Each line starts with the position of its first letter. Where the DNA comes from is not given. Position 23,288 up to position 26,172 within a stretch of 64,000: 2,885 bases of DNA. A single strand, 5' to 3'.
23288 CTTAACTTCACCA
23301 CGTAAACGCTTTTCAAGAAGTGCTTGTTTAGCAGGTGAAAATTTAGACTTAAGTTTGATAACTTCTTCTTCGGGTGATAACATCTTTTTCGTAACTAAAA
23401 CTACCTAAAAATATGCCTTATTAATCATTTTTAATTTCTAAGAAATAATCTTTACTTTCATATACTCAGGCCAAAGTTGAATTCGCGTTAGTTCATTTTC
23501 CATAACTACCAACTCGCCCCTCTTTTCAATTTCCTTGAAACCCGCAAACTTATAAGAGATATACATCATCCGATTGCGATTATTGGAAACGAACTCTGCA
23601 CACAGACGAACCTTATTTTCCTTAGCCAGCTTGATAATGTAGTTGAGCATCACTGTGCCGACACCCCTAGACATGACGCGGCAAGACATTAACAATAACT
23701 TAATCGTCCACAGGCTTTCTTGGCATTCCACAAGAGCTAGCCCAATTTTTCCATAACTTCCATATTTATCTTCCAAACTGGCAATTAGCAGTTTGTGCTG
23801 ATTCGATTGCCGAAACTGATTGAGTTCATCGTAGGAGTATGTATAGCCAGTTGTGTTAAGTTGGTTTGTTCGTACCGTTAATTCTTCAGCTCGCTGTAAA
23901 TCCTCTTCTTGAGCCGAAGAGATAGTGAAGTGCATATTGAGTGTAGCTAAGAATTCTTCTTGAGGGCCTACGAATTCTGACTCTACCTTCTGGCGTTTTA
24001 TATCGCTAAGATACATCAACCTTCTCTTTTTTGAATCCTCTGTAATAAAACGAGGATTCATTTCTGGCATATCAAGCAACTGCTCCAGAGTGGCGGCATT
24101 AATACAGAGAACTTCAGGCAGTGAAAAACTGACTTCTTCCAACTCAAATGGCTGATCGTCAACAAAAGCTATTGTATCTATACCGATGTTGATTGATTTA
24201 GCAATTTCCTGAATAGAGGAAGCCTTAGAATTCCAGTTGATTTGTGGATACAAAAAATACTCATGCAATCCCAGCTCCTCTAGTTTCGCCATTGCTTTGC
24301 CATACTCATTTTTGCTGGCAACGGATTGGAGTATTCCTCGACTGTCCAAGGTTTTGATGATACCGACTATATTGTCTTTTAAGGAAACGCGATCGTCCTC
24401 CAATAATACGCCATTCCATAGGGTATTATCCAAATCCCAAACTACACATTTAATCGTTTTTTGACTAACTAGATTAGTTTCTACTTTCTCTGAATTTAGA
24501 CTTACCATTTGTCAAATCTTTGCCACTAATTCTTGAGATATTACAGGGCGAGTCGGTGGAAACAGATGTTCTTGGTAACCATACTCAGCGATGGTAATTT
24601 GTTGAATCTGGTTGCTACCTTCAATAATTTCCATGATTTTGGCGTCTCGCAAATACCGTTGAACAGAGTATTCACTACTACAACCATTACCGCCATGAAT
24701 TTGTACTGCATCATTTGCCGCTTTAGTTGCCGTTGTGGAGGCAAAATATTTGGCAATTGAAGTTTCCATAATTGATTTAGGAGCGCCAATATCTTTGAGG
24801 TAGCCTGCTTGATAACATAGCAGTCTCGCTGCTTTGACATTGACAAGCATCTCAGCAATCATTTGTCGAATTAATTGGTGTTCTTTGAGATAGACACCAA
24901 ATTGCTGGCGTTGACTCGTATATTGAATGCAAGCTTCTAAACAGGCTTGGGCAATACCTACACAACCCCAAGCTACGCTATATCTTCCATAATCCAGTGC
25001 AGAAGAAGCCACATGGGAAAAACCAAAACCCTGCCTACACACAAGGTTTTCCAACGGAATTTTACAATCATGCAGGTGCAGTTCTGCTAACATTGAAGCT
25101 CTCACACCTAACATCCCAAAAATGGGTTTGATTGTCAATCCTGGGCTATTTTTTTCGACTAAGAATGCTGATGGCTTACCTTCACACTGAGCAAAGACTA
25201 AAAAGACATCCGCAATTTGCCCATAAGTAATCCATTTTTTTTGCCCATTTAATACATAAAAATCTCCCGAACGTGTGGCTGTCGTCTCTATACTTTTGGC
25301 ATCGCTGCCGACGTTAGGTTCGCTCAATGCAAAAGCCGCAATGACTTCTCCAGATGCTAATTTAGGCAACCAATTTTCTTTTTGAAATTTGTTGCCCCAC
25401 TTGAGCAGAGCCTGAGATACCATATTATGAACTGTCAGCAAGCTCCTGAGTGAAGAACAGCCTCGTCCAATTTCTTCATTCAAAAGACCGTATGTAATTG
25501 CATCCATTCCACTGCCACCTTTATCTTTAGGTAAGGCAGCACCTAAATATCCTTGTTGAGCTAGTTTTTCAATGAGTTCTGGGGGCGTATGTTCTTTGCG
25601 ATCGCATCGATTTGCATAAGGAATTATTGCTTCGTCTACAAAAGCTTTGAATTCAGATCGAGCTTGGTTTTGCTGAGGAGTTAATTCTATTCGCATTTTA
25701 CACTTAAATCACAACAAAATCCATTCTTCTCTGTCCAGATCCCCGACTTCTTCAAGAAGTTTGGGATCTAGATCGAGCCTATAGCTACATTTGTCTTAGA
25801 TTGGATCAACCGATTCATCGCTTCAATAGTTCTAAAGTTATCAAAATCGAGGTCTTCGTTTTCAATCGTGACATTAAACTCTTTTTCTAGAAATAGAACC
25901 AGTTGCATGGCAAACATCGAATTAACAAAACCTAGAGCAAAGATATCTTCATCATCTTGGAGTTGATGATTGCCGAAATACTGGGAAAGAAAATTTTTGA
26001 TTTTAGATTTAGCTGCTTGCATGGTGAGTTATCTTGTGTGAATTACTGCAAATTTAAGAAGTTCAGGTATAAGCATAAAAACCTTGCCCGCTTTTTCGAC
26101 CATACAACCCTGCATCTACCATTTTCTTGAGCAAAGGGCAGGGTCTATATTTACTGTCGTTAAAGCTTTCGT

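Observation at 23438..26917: FkbH-dehydrogenase-ACP-dehydrogenase cassette without an O-methyltransferase, embedded mid-assembly-line, while both AT domains carry malonyl-type HAFH motifs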

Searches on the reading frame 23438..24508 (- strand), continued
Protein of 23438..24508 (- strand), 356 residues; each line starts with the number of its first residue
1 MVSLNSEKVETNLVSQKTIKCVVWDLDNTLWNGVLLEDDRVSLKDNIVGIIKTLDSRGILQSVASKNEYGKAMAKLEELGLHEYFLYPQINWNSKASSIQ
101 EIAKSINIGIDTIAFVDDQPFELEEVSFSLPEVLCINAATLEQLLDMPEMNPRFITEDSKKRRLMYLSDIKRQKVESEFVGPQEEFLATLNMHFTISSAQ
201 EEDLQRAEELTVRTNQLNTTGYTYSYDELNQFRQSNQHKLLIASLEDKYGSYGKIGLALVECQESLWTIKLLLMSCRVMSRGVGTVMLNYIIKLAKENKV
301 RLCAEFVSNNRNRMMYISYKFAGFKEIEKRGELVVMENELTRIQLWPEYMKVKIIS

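Call 67: search_dna_similar(query=window:23438-24508:-, collection=plasmids, mode=protein, max_rows=60, rows=spread)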
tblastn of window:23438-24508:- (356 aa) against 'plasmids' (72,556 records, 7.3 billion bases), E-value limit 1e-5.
Records with a match: 220; places in all: 223; records where one place covers at least 80% of the query: 181.
Best place of each record, by identity: 60-80% 16; <60% 204.
By first word of the organism name: Bacillus 67; Sinorhizobium 40; Streptomyces 39; Ralstonia 15; Clostridium 13; Rhizobium 5; Rhodococcus 5; Nocardia 3; Nostoc 2; Streptantibioticus 2; and 25 more.
By predicted mobility (MOB-suite, as given by PLSDB): non-mobilizable 139; mobilizable 75; conjugative 6.
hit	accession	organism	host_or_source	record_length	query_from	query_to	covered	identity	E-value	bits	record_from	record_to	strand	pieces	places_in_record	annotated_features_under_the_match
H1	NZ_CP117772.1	Nostoc sp. UHCC 0926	whole organism,lichen surface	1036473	1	355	100%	75.2%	0e+0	564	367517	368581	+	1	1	none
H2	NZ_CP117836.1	Alkalihalophilus pseudofirmus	cell culture,soil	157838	16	354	95%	65.8%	2e-149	472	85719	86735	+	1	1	HAD-IIIC family phosphatase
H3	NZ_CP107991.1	Streptomyces canus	-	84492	18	352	94%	62.7%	3e-146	463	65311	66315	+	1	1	HAD-IIIC family phosphatase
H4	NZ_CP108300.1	Streptomyces canus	-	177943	18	352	94%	62.7%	3e-146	463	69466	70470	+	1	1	HAD-IIIC family phosphatase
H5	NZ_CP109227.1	Streptomyces albidoflavus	-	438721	17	354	95%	60.4%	4e-143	454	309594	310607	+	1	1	HAD-IIIC family phosphatase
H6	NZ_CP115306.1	Bacillus cereus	microbe,Penaeus vannamei pond water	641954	13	354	96%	57.9%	9e-129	413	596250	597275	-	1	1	HAD-IIIC family phosphatase | cyclic peptide export ABC transporter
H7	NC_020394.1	Bacillus thuringiensis serovar thuringiensis str. IS5056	-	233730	13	354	96%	57.9%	5e-123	397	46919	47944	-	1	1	HAD-IIIC family phosphatase | cyclic peptide export ABC transporter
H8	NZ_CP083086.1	Bacillus thuringiensis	whole organism,Biopesticide B401/B402 ...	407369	13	354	96%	57.9%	5e-123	397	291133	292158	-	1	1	HAD-IIIC family phosphatase | cyclic peptide export ABC transporter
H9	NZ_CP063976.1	Bacillus cereus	Soil in tiger area of zoo,cell culture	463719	13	354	96%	57.9%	5e-123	397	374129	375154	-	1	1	HAD-IIIC family phosphatase | cyclic peptide export ABC transporter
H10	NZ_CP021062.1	Bacillus thuringiensis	Environment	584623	13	354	96%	57.9%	5e-123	397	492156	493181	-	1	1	HAD-IIIC family phosphatase | cyclic peptide export ABC transporter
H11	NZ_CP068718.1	Bacillus cereus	single cell,oral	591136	13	354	96%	57.9%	5e-123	397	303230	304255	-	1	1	HAD-IIIC family phosphatase | cyclic peptide export ABC transporter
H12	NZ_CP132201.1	Bacillus thuringiensis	Coprinus comatus,whole organism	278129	13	354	96%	57.9%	2e-122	395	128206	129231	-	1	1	HAD-IIIC family phosphatase | cyclic peptide export ABC transporter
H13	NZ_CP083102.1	Bacillus thuringiensis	whole organism,Biopesticide DiPel DF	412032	13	354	96%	57.9%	2e-122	395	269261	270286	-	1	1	HAD-IIIC family phosphatase | cyclic peptide export ABC transporter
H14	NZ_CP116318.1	Bacillus thuringiensis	soil sample,soil sample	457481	13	354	96%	57.9%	2e-122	395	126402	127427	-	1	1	HAD-IIIC family phosphatase | cyclic peptide export ABC transporter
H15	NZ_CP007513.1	Bacillus bombysepticus str. Wang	separated from the corpses of silkworms ...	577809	13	354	96%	57.9%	2e-122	395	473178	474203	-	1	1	HAD-IIIC family phosphatase | cyclic peptide export ABC transporter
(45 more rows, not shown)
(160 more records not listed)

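Call 68: get_annotated_region(hit=H7, flank=20000)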
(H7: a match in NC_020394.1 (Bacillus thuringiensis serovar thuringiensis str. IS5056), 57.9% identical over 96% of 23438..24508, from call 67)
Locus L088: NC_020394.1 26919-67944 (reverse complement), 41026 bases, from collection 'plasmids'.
description: Bacillus thuringiensis serovar thuringiensis str. IS5056 plasmid pIS56-233, complete sequence
organism: Bacillus thuringiensis serovar thuringiensis str. IS5056 (NCBI taxid 1286404)
taxonomy: Bacteria; Bacillota; Bacilli; Bacillales; Bacillaceae; Bacillus; Bacillus thuringiensis; Bacillus thuringiensis serovar thuringiensis str. IS5056
host: -; source: -; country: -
typing (MOB-suite, as given by PLSDB): non-mobilizable; replicon rep_cluster_125,rep_cluster_1721; mating-pair formation MPF_T
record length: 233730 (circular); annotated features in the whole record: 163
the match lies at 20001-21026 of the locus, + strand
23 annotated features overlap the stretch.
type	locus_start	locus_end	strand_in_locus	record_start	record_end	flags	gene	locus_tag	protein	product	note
CDS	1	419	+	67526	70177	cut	-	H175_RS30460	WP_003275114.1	condensation domain-containing protein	-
CDS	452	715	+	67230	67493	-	-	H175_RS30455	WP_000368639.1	phosphopantetheine-binding protein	-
CDS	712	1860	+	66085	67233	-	-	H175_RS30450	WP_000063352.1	acyl-CoA dehydrogenase family protein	-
CDS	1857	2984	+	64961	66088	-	-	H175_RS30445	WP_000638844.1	GNAT family N-acetyltransferase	-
CDS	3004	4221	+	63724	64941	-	-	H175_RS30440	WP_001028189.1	ACP S-malonyltransferase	GO:0006633 - fatty acid biosynthetic process [Evidence IEA]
CDS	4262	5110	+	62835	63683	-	-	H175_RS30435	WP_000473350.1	3-hydroxyacyl-CoA dehydrogenase family protein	-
CDS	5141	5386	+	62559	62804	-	-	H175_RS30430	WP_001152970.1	phosphopantetheine-binding protein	-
CDS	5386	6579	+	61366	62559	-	-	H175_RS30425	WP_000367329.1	acyl-CoA dehydrogenase family protein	-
CDS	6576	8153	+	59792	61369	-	zmaJ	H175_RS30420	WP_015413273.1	zwittermicin A synthase ZmaJ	-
CDS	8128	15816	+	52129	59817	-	-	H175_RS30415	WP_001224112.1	hybrid non-ribosomal peptide synthetase/type I polyketide synthase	-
CDS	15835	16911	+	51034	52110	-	-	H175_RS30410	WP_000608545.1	LLM class flavin-dependent oxidoreductase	-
CDS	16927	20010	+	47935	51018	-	-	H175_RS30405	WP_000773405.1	cyclic peptide export ABC transporter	GO:0015833 - peptide transport [Evidence IEA]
CDS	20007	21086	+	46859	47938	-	-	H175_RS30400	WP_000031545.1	HAD-IIIC family phosphatase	-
CDS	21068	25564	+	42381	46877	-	-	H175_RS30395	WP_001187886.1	non-ribosomal peptide synthetase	-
CDS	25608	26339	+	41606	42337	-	-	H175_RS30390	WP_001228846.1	alpha/beta fold hydrolase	-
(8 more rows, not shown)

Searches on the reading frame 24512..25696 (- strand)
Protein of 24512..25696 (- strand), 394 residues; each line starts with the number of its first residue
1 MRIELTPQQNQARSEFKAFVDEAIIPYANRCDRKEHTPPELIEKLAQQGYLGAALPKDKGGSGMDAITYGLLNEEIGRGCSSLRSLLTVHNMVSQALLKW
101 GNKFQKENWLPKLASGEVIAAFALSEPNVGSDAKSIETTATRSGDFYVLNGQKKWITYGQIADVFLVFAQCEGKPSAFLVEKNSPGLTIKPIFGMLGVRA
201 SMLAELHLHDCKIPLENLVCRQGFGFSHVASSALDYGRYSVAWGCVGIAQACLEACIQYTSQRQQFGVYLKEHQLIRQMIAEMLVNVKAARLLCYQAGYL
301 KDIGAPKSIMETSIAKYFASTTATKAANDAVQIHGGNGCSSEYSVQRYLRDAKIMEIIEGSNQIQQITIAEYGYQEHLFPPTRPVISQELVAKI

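Call 4: search_protein_families(library=pfam, proteins=[window:24512-25696:-])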
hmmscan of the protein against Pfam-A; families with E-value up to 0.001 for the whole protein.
window:24512-25696:- (394 aa): 4 families
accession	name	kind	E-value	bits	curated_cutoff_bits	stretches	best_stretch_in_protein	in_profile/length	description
PF00441.29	Acyl-CoA_dh_1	-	8.6e-46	156.2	22.4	1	228-371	5-147/150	Acyl-CoA dehydrogenase, C-terminal domain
PF02771.21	Acyl-CoA_dh_N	-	3.4e-32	111.6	22.9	1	6-117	1-113/113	Acyl-CoA dehydrogenase, N-terminal domain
PF02770.24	Acyl-CoA_dh_M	-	1.2e-22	80.4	33.3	1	121-211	1-97/97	Acyl-CoA dehydrogenase, middle domain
PF08028.16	Acyl-CoA_dh_2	-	3.5e-21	76.3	22.7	1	244-357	6-128/134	Acyl-CoA dehydrogenase, C-terminal domain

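Call 5: search_protein_families(library=ncbifam, proteins=[window:24512-25696:-])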
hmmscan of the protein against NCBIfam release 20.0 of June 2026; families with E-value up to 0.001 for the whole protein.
window:24512-25696:- (394 aa): 23 families
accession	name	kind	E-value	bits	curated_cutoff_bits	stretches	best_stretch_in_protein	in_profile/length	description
NF042972.1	AcrlCoAredClosAcrC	equivalog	3.4e-96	322.2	640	1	1-371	1-374/378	acryloyl-CoA reductase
NF045552.1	GlutCoADH_Des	equivalog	5.2e-83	279.4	470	1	1-370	1-376/387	glutaryl-CoA dehydrogenase Acd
NF058590.1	AcCoDHFadEBacil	equivalog_domain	2.3e-80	270.8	600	1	5-370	21-407/586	acyl-CoA dehydrogenase FadE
NF043006.1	CyhCrbnylCoADH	equivalog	1e-73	248.5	650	1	14-371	13-373/380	cyclohexane-1-carbonyl-CoA dehydrogenase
NF045652.1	ProlPCPDhRedW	equivalog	2.3e-65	220.9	650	1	45-370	40-370/376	L-prolyl-[peptidyl-carrier protein] dehydrogenase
NF042439.1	SulpropCoADesulf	equivalog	8.3e-65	219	600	1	17-371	5-368/379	3-sulfinopropanoyl-CoA desulfinase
NF053553.1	prodigi_MBC_PigA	equivalog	8.2e-63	212.8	500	1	1-370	1-376/381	prodigiosin MBC biosynthesis dehydrogenase PigA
NF052270.1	Staph_DH_FadE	equivalog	1.3e-53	182.2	600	1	6-370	22-390/400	acyl-CoA dehydrogenase FadE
TIGR03207.1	cyc_hxne_CoA_dh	equivalog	3.8e-53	180.5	575.35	1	13-370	9-368/372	cyclohexanecarboxyl-CoA dehydrogenase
NF008997.0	PRK12341.1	equivalog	1.3e-52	179.2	537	1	26-365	27-368/382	acyl-CoA dehydrogenase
NF002885.1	PRK03354.1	equivalog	1.5e-47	162.5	540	1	4-370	4-370/378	crotonobetainyl-CoA dehydrogenase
NF049984.1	Rv1679_FadE16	equivalog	6.6e-28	98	600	1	27-356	15-348/371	Rv1679 family acyl-CoA dehydrogenase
TIGR03204.1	pimC_large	equivalog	4.4e-27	95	623.85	1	44-292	48-296/395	pimeloyl-CoA dehydrogenase large subunit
NF007000.1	PRK09463.1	subfamily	5.4e-27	94.4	600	1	32-362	63-423/726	acyl-CoA dehydrogenase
TIGR03203.1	pimD_small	equivalog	6.9e-27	94.5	652.7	1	43-370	44-373/378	pimeloyl-CoA dehydrogenase small subunit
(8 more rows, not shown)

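Call 45: search_solved_structures(query=window:24512-25696:-, max_evalue=1e-30)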
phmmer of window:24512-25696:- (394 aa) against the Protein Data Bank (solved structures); distinct sequences matched with E-value up to 1e-30: 75 (the best 60 are shown).
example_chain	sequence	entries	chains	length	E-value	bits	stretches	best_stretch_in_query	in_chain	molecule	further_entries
5ol2_C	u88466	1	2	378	8.7e-81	274.9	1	13-370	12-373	Acyl-CoA dehydrogenase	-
4m9a_A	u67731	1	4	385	1.9e-77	263.9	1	9-370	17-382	Acyl-CoA dehydrogenase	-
5lnx_A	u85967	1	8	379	3.6e-76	259.7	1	5-372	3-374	Acyl-CoA dehydrogenase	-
1jqi_A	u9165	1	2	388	3.9e-76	259.6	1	3-372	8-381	short chain acyl-CoA dehydrogenase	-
4n5f_A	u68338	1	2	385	1.4e-75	257.9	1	6-370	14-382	Putative acyl-CoA dehydrogenase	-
2dvl_A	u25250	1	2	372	3e-75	256.7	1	5-372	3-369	Acyl-CoA dehydrogenase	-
2vig_A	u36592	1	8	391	1.3e-73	251.3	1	12-372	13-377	SHORT-CHAIN SPECIFIC ACYL-COA DEHYDROGENASE,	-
7y0a_A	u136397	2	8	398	1.9e-73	250.8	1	12-372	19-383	Short-chain specific acyl-CoA dehydrogenase, mitochondrial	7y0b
8sgs_A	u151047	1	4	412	2.4e-73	250.5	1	12-372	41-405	Short-chain specific acyl-CoA dehydrogenase, mitochondrial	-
1ukw_A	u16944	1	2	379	7.4e-73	248.8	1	4-371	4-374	acyl-CoA dehydrogenase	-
4l1f_A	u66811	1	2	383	5e-72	246.1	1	3-369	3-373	Acyl-CoA dehydrogenase domain protein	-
3mpi_A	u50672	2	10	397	4.8e-71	242.9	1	5-370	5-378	Glutaryl-CoA dehydrogenase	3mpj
9w60_A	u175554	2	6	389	9.9e-69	235.3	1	4-370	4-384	Butyryl CoA dehydrogenase apo protein | Butyryl CoA Dehydrogenase with FAD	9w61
3pfd_A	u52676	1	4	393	2.8e-68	233.8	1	10-369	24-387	Acyl-CoA dehydrogenase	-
4u83_A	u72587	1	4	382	3.9e-67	230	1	5-370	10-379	Acyl-CoA dehydrogenase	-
1r2j_A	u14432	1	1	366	1.4e-56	195.3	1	27-373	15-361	protein FkbI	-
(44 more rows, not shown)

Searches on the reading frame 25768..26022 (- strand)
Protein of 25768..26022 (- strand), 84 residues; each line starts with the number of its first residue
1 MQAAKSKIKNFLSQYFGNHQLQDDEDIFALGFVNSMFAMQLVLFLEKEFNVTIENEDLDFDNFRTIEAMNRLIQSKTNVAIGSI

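Call 4: search_protein_families(library=pfam, proteins=[window:25768-26022:-])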
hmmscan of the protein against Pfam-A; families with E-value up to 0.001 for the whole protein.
window:25768-26022:- (84 aa): 1 family
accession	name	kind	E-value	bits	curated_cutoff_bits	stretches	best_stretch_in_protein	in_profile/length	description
PF00550.31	PP-binding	-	7.4e-07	29.8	20.8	1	19-69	16-63/67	Phosphopantetheine attachment site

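Call 5: search_protein_families(library=ncbifam, proteins=[window:25768-26022:-])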
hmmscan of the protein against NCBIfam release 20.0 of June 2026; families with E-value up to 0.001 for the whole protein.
window:25768-26022:- (84 aa): 6 families
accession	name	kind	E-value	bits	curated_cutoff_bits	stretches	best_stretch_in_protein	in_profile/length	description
NF005480.0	PRK07081.1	equivalog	1.9e-08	34.1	72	1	19-74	20-74/83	acyl carrier protein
NF052616.1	ACP_for_OlsHI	equivalog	7.5e-08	32.6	130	1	1-77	1-81/83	ornithine lipid biosynthesis acyl carrier protein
NF003464.0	PRK05087.1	equivalog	2.6e-07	30.6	68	1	4-69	3-70/78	D-alanine--poly(phosphoribitol) ligase subunit DltC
NF058660.1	cispen_ACP_AmcB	equivalog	2.3e-06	27.7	80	1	18-77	26-79/80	cispentacin biosynthesis acyl carrier protein AmcB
NF005798.0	PRK07639.1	equivalog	3.1e-05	24.3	100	1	32-78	37-83/91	petrobactin biosynthesis protein AsbD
NF002148.0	PRK00982.1-2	subfamily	0.0004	20.2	71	1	35-77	38-78/79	acyl carrier protein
